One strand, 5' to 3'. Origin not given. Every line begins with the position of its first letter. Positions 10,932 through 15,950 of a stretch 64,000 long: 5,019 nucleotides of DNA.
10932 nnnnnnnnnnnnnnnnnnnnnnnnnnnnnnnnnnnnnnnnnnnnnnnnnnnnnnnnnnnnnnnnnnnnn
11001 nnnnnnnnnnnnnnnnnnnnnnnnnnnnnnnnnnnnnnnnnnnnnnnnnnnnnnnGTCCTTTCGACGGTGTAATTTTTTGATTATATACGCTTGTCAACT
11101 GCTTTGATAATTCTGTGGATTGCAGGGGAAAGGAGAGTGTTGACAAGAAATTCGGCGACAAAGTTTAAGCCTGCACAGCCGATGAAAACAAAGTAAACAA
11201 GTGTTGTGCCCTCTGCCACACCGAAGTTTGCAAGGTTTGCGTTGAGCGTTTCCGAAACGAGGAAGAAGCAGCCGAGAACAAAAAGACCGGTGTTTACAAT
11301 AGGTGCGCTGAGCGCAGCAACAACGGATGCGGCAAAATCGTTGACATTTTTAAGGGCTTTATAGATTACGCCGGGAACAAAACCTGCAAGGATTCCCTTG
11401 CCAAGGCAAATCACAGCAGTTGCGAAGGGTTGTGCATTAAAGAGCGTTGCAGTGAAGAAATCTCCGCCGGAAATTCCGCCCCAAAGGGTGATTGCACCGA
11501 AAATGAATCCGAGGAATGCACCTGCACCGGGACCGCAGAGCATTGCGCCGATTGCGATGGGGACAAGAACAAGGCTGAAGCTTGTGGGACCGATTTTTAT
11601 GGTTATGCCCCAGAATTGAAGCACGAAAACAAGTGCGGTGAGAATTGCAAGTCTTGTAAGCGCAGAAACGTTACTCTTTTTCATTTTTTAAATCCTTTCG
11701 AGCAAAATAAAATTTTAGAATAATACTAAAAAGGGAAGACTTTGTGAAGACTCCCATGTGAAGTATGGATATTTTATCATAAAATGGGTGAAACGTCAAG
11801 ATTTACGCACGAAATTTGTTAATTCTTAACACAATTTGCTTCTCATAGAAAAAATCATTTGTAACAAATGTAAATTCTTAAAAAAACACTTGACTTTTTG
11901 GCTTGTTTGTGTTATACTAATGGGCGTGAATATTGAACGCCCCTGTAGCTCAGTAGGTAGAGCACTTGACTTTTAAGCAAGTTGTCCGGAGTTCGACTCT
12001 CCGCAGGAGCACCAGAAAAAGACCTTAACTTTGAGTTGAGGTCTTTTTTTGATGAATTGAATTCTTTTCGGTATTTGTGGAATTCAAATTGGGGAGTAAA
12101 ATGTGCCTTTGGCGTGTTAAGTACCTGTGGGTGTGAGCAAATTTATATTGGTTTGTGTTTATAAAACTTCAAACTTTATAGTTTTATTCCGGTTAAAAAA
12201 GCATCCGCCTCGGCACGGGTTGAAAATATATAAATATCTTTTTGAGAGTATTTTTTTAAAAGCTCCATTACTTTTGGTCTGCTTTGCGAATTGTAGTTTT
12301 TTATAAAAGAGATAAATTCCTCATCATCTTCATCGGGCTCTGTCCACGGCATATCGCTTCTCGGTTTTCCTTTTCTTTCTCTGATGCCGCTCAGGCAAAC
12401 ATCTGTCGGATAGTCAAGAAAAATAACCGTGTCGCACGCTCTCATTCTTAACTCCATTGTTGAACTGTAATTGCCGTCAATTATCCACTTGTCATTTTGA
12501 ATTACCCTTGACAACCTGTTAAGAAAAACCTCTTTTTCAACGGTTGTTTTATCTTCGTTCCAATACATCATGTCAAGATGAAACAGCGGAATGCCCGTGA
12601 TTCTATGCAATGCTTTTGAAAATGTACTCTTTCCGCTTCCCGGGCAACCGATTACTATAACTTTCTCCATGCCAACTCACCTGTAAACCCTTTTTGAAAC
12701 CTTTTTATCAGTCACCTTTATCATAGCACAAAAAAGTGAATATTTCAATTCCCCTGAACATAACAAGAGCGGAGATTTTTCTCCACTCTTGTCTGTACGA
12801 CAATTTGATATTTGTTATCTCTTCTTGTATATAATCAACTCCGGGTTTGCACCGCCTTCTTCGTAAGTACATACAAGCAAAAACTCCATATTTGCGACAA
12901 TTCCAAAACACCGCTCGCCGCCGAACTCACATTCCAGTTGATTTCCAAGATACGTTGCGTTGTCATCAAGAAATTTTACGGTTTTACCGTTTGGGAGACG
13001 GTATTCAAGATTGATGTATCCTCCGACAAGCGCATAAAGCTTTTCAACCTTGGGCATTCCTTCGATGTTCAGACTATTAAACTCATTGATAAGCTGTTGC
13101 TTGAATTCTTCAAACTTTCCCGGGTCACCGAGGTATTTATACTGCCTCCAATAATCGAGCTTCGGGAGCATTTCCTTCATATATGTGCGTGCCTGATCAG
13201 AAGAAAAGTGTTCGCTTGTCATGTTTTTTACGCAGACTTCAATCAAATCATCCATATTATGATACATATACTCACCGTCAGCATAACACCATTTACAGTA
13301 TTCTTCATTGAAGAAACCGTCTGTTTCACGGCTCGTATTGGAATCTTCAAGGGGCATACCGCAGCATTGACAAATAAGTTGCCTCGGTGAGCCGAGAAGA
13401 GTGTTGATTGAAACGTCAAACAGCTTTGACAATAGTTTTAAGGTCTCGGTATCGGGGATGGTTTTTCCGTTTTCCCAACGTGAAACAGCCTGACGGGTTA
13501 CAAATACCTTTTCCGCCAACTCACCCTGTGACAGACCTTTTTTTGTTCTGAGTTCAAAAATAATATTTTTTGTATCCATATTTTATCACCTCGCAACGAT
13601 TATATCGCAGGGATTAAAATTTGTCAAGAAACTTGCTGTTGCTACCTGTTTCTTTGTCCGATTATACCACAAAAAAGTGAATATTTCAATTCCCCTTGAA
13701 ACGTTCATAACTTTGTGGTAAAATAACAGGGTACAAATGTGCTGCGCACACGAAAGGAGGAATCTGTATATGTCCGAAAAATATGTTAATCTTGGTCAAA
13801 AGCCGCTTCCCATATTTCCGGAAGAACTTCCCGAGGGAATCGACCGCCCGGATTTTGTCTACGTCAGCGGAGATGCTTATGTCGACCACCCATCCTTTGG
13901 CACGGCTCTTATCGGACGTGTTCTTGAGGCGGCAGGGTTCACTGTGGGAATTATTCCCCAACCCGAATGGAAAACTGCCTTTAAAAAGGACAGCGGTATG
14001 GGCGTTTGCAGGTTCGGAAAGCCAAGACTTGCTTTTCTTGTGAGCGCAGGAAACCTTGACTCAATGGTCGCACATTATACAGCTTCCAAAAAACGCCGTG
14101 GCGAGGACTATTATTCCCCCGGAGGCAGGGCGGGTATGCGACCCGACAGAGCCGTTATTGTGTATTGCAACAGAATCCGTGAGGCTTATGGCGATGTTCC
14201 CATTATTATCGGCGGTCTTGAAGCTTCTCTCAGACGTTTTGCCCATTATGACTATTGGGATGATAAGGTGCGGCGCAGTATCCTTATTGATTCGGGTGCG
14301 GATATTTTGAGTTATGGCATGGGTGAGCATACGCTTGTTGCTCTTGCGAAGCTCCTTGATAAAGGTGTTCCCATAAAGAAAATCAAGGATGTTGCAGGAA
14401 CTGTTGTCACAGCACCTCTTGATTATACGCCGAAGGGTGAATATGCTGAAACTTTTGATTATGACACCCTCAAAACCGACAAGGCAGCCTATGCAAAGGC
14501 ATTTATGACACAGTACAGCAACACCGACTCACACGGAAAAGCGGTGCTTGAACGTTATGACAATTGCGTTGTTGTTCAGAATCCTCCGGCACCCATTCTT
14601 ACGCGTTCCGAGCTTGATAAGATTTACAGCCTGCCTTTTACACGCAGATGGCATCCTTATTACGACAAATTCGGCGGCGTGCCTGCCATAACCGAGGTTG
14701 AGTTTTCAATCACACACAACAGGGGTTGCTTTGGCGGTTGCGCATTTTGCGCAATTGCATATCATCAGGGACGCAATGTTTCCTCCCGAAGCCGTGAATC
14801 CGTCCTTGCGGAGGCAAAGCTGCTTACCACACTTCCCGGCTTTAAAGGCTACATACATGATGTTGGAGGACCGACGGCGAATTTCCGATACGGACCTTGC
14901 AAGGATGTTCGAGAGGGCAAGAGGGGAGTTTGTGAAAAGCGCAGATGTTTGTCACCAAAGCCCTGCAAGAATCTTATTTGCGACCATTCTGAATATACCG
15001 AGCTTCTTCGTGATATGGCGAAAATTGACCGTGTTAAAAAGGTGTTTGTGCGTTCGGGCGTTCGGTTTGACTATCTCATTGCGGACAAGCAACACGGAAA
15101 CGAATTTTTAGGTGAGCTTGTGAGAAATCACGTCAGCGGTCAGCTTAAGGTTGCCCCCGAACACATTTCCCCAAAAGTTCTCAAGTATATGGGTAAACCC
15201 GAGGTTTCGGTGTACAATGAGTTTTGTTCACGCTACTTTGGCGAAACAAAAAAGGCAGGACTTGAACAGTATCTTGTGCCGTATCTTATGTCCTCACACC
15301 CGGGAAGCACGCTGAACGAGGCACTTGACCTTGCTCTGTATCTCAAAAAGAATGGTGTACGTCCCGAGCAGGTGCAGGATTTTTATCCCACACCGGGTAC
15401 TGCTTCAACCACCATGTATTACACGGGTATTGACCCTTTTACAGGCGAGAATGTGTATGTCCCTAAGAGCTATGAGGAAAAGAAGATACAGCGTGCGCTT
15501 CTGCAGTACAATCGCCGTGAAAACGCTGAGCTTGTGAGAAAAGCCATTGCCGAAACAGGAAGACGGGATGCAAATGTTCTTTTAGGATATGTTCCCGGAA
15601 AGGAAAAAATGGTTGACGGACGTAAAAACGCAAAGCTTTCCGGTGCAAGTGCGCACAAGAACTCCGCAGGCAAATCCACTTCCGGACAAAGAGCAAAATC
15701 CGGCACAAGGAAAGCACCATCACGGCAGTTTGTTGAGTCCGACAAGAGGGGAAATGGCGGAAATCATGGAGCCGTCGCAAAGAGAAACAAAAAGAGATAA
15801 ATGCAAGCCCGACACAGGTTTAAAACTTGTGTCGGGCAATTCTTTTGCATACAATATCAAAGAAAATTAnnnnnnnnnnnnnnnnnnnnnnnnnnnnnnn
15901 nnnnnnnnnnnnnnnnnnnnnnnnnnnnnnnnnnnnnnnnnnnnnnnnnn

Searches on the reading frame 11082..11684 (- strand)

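Call 15: search_protein_families(library=pfam, proteins=[window:11082-11684:-], max_evalue=0.0001)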
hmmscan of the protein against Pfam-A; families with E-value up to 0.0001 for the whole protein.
window:11082-11684:- (200 aa): 2 families
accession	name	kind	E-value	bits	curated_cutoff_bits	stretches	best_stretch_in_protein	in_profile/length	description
PF12822.12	ECF_trnsprt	-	1.9e-13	51.2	30.7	1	8-183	2-162/169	ECF transporter, substrate-specific component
PF09515.15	Thia_YuaJ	-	7.7e-05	23.3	25.8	1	10-129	2-115/177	Thiamine transporter protein (Thia_YuaJ)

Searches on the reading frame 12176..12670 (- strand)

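Call 15: search_protein_families(library=pfam, proteins=[window:12176-12670:-], max_evalue=0.0001)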
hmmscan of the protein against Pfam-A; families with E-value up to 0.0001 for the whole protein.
window:12176-12670:- (164 aa): 2 families
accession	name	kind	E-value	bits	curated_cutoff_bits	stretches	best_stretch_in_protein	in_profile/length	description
PF13238.12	AAA_18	-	1.6e-06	29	29.4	1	4-103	1-115/128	AAA domain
PF01712.25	dNK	-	1.5e-05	25.3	27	0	48-101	90-145/203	Deoxynucleoside kinase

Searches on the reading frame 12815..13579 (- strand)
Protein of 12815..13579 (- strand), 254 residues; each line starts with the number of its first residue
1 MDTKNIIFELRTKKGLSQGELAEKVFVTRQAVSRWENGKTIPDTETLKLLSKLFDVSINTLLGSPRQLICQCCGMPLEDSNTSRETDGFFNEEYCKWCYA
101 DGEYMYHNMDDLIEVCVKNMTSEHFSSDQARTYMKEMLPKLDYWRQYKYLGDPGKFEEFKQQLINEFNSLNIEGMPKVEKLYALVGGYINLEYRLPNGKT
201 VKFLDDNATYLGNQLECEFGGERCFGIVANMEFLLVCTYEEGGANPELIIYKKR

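Call 15: search_protein_families(library=pfam, proteins=[window:12815-13579:-], max_evalue=0.0001)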
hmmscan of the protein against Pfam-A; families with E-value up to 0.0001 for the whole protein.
window:12815-13579:- (254 aa): 5 families
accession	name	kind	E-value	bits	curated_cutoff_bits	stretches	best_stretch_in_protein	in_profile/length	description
PF12674.12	Zn_ribbon_2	-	4.8e-26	91.7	22.5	1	69-145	1-81/81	Putative zinc ribbon domain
PF01381.28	HTH_3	-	3e-17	62.8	23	1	9-59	3-53/55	Helix-turn-helix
PF13560.12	HTH_31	-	7.7e-08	33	27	1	9-57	8-57/64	Helix-turn-helix domain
PF12844.13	HTH_19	-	1.3e-07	31.8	30.2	1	9-62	6-59/64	Helix-turn-helix domain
PF13443.12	HTH_26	-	6.8e-05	23.5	22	0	10-62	5-58/63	Cro/C1-type HTH DNA-binding domain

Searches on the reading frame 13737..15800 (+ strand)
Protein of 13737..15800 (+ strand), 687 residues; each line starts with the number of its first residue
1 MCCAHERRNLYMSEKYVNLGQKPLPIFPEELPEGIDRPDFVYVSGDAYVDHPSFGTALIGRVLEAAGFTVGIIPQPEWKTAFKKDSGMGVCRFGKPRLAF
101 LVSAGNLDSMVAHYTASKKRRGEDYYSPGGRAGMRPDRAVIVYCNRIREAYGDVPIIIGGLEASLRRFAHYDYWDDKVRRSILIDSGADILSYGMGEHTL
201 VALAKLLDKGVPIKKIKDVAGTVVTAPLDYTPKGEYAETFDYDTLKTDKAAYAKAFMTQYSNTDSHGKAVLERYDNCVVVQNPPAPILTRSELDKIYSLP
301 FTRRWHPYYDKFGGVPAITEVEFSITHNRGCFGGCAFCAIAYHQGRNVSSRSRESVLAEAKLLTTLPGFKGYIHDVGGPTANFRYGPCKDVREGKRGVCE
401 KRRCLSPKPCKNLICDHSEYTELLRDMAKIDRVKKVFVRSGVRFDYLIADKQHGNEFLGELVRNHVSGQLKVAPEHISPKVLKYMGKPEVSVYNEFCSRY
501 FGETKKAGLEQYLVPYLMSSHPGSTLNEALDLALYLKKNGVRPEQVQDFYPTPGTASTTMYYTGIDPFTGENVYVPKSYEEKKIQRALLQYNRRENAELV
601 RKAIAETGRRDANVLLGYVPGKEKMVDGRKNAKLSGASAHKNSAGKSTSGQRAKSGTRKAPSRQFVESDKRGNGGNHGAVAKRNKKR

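Call 16: search_protein_families(library=pfam, proteins=[window:13737-15800:+], max_evalue=0.0001)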
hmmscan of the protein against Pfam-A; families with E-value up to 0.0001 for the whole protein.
window:13737-15800:+ (687 aa): 3 families
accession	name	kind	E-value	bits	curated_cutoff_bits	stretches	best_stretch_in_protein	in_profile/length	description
PF08497.15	Radical_SAM_N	-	2.4e-120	401.8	25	1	26-324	4-301/301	Radical SAM N-terminal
PF11842.13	DUF3362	-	1.3e-22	81.1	27.6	1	544-662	1-118/151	Domain of unknown function (DUF3362)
PF04055.27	Radical_SAM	-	7e-06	26.8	29.5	1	325-488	1-124/166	Radical SAM superfamily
